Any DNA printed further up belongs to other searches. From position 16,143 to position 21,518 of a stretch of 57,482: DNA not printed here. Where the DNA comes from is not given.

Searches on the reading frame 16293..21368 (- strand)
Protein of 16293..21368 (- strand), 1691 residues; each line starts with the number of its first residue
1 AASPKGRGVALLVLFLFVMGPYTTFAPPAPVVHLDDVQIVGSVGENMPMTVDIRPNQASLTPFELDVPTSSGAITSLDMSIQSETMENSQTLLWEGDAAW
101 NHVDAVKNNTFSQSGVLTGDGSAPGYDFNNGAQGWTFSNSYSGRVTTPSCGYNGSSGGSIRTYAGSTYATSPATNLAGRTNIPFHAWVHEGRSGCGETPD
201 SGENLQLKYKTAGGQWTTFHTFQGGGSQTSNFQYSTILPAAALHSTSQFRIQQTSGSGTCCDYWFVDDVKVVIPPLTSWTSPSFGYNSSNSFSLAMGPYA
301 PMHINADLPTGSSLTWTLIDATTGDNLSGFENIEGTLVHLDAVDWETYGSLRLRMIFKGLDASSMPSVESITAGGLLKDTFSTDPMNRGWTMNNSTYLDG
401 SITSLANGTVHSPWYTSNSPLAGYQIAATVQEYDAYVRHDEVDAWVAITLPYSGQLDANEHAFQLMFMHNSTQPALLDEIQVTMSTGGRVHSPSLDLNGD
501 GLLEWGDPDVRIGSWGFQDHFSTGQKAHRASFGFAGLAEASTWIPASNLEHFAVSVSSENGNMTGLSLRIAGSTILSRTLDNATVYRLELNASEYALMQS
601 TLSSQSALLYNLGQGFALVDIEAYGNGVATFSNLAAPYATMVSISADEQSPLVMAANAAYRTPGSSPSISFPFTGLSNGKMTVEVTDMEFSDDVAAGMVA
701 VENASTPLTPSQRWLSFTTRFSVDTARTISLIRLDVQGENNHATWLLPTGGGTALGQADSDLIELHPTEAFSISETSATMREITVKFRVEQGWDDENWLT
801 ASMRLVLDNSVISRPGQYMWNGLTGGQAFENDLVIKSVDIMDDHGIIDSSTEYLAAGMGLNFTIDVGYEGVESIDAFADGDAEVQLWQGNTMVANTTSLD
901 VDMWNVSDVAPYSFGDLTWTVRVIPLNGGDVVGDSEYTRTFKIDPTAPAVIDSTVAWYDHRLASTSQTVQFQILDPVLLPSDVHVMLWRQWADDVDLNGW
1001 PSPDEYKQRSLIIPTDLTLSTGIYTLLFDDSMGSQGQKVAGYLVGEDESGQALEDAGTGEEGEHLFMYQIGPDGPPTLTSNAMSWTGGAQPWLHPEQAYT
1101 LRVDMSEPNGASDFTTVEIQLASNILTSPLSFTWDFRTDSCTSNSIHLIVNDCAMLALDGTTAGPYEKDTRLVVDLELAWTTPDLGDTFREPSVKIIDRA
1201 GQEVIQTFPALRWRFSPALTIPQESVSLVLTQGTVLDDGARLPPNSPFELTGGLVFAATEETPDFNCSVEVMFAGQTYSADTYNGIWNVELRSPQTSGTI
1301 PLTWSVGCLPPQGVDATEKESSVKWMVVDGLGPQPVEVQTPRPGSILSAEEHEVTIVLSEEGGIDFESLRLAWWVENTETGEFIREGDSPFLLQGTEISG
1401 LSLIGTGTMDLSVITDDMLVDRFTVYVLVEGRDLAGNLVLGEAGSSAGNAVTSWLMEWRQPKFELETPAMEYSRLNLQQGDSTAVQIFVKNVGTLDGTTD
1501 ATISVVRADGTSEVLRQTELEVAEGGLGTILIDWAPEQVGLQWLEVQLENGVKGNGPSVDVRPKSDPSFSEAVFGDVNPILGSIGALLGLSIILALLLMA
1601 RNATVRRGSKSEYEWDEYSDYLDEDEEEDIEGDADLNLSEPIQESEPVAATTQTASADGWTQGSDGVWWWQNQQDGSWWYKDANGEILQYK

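Call 47: search_protein_families(library=pfam, proteins=[window:16293-21368:-], max_evalue=10)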
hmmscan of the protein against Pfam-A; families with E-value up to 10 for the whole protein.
window:16293-21368:- (1691 aa): 1 family
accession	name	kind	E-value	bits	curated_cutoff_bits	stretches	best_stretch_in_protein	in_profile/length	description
PF21471.3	Reelin_subrepeat-B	-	2.6e-05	24.5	27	1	191-271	44-126/127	Reelin subrepeat B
